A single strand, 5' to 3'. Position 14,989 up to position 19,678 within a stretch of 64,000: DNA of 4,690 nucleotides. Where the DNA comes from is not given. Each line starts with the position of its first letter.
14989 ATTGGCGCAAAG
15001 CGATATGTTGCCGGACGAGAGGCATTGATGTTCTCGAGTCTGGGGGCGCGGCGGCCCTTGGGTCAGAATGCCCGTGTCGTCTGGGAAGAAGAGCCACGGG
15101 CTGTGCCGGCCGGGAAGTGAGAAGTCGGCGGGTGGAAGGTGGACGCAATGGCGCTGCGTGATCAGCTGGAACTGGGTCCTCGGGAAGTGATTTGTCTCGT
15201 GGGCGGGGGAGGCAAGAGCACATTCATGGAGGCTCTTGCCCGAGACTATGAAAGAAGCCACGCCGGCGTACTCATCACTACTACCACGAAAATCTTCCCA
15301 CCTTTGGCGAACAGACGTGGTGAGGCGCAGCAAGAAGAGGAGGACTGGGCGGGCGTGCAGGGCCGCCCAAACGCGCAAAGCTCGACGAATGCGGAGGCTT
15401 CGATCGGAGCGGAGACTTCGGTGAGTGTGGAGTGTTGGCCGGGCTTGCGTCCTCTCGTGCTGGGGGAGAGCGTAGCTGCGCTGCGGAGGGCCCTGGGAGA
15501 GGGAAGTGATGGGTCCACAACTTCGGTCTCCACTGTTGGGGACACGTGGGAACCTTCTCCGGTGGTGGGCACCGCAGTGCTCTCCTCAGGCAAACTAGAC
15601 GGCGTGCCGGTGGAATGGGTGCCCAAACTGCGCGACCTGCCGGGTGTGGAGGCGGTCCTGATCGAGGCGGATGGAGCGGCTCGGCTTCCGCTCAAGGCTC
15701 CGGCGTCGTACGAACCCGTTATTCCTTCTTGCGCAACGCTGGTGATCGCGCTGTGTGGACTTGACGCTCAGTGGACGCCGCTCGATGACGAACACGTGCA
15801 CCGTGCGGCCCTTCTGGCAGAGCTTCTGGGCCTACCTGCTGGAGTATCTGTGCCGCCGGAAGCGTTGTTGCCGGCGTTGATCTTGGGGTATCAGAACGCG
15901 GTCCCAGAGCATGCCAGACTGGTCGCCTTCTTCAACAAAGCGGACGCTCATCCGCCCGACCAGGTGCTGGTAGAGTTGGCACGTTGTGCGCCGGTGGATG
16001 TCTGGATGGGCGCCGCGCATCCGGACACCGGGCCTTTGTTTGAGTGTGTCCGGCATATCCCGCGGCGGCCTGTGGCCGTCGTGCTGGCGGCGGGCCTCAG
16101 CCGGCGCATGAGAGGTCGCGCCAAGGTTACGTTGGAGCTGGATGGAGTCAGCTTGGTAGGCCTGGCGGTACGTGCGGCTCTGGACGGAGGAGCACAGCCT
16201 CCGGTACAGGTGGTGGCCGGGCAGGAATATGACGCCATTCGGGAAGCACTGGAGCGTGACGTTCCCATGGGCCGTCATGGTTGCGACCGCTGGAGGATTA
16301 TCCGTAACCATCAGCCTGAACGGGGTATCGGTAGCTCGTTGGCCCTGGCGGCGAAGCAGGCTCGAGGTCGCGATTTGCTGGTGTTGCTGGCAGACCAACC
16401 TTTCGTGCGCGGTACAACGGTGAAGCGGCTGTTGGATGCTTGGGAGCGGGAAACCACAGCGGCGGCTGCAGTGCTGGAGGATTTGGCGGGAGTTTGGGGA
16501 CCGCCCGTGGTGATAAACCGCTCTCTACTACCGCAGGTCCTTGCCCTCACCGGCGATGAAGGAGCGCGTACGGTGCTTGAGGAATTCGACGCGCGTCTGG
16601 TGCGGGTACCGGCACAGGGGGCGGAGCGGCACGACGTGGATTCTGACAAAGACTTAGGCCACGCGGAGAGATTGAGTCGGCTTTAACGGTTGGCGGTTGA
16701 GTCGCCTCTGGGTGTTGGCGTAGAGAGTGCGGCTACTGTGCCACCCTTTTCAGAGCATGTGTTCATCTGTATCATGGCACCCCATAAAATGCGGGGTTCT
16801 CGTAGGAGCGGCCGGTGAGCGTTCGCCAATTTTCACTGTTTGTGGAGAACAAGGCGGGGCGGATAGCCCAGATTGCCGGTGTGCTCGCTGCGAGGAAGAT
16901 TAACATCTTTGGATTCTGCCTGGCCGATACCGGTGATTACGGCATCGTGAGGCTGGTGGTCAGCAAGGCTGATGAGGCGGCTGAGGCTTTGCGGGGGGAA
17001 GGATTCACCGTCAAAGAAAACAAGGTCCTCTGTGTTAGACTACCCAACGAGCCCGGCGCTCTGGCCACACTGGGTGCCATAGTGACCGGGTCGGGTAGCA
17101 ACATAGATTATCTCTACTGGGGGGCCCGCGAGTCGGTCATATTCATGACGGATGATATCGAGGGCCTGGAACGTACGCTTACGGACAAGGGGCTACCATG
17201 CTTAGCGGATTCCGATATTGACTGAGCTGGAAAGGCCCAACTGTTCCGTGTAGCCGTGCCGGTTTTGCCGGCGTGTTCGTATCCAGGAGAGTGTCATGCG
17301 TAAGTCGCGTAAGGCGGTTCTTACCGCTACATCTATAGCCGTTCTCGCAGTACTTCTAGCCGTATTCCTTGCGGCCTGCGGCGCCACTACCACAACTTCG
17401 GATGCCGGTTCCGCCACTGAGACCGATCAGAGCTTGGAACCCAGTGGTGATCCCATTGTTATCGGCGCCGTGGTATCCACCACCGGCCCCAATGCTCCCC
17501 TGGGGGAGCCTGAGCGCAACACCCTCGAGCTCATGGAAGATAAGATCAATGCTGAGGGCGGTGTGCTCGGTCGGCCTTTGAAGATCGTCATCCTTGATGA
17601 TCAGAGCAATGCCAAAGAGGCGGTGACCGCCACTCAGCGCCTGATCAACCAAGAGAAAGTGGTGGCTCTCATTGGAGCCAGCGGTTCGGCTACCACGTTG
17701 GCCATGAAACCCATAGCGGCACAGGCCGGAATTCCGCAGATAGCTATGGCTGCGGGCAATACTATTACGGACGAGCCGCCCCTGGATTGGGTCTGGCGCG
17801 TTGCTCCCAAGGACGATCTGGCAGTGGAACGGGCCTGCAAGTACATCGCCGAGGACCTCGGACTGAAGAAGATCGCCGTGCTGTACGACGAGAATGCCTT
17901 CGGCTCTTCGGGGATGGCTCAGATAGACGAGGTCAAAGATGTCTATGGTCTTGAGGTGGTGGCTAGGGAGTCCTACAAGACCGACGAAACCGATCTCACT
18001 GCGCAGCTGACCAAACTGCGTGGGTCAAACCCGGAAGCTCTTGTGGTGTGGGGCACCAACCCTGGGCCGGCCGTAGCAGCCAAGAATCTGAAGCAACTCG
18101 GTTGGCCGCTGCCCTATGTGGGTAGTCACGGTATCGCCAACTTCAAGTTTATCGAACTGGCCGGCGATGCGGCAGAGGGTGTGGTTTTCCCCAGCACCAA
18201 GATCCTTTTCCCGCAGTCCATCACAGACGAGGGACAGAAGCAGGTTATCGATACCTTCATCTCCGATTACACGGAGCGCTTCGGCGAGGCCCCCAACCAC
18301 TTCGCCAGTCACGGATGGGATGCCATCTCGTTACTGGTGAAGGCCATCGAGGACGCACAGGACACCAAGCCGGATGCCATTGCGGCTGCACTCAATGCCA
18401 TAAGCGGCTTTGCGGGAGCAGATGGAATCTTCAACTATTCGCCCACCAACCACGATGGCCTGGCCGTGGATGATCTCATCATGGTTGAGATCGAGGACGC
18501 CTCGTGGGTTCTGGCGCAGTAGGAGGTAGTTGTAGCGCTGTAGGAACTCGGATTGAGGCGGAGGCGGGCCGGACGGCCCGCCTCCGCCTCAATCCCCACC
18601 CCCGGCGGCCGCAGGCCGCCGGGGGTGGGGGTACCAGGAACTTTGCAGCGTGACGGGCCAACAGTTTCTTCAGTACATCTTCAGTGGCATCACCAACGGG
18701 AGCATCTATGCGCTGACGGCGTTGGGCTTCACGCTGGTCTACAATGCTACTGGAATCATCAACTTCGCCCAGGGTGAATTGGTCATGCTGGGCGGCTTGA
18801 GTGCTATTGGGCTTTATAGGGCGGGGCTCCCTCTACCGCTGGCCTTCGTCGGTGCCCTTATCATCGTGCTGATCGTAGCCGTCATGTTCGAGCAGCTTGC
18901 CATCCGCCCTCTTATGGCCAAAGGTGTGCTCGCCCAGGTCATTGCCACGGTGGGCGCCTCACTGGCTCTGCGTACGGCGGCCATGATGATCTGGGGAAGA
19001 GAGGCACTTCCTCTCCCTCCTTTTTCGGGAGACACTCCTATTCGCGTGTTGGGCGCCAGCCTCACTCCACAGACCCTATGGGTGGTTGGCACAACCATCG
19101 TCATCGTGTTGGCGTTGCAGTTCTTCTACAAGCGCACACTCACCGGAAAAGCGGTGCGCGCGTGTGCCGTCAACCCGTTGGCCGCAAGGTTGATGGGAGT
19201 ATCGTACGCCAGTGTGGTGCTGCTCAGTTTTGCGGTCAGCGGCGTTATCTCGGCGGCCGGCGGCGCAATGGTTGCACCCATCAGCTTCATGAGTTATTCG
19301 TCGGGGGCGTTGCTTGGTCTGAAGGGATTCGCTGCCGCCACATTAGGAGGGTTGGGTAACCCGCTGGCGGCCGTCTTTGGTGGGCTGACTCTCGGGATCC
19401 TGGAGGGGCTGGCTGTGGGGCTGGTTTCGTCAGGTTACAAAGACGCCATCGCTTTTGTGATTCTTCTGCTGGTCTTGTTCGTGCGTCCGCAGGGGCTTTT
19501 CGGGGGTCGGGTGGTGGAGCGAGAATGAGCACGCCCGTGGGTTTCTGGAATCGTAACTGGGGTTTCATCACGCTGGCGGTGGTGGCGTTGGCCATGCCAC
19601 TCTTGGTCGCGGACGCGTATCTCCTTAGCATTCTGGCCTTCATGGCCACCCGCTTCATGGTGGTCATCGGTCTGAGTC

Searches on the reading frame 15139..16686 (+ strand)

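Call 50: search_protein_families(library=ncbifam, proteins=[window:15139-16686:+], max_evalue=0.00001)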
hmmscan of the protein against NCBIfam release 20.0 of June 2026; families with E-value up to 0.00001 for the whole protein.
window:15139-16686:+ (515 aa): 13 families
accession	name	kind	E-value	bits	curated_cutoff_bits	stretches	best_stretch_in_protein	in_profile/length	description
TIGR03172.2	TIGR03172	equivalog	1.5e-34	119.7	73.05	2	142-281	65-203/209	selenium cofactor biosynthesis protein YqeC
TIGR03310.1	matur_MocA_YgfJ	equivalog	4.2e-27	95.3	186.45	1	313-505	2-184/188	molybdenum cofactor cytidylyltransferase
TIGR03202.1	pucB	equivalog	4.6e-23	81.9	235.05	1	312-505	2-191/192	xanthine dehydrogenase accessory protein PucB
NF045665.1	NTPtran_DVU1551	equivalog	5.7e-22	78.2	315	1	312-509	2-189/359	DVU_1551 family NTP transferase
NF045782.1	NicBOxredNboR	equivalog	7.3e-16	58.5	260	1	312-505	10-201/206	nicotine blue oxidoreductase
NF010935.0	PRK14355.1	equivalog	2.4e-09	36.4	718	1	312-446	5-131/459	bifunctional UDP-N-acetylglucosamine diphosphorylase/glucosamine-1-phosphate N-acetyltransferase GlmU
TIGR01173.1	glmU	equivalog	5.5e-09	35.4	366.85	1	313-448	3-131/452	bifunctional UDP-N-acetylglucosamine diphosphorylase/glucosamine-1-phosphate N-acetyltransferase GlmU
NF010932.0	PRK14352.1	equivalog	2.2e-08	33.2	611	1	312-446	8-136/488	bifunctional UDP-N-acetylglucosamine diphosphorylase/glucosamine-1-phosphate N-acetyltransferase GlmU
NF010933.0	PRK14353.1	equivalog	3e-08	32.7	505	1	311-442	6-131/453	bifunctional UDP-N-acetylglucosamine diphosphorylase/glucosamine-1-phosphate N-acetyltransferase GlmU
NF041135.1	IPPtranDIPPsyn_Thcocales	equivalog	4e-07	29.4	580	1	313-416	3-99/419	bifunctional L-myo-inositol-1-phosphate cytidylyltransferase/CDP-L-myo-inositol myo-inositolphosphotransferase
NF053639.1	Mfer334_fam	equivalog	1.3e-06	28.4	260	1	313-439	2-130/209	pseudomurein biosynthesis protein PmurB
NF010938.0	PRK14358.1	equivalog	1.8e-06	26.8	500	1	310-447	6-136/481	bifunctional N-acetylglucosamine-1-phosphate uridyltransferase/glucosamine-1-phosphate acetyltransferase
TIGR02665.1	molyb_mobA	equivalog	5e-06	26.7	151.85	0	313-342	3-32/186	molybdenum cofactor guanylyltransferase MobA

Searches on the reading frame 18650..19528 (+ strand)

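Call 50: search_protein_families(library=ncbifam, proteins=[window:18650-19528:+], max_evalue=0.00001)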
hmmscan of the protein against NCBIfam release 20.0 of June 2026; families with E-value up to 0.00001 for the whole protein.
window:18650-19528:+ (292 aa): 5 families
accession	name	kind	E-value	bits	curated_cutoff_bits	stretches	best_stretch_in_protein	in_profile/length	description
NF008011.0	PRK10740.1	equivalog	8e-38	130.8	379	1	5-290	7-306/308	high-affinity branched-chain amino acid ABC transporter permease LivH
TIGR03409.1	urea_trans_UrtB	equivalog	1.7e-29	103.4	250.3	1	8-286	2-288/291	urea ABC transporter permease subunit UrtB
TIGR03622.1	urea_t_UrtB_arc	equivalog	1.6e-16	60.5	374.25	1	20-285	14-278/284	urea ABC transporter, permease protein UrtB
NF011961.0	PRK15432.1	equivalog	1.1e-07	31.4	388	1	7-277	37-302/344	autoinducer 2 ABC transporter permease LsrC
NF040906.3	GguB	equivalog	2.3e-06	27.1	450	1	148-275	230-365/375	multiple monosaccharide ABC transporter permease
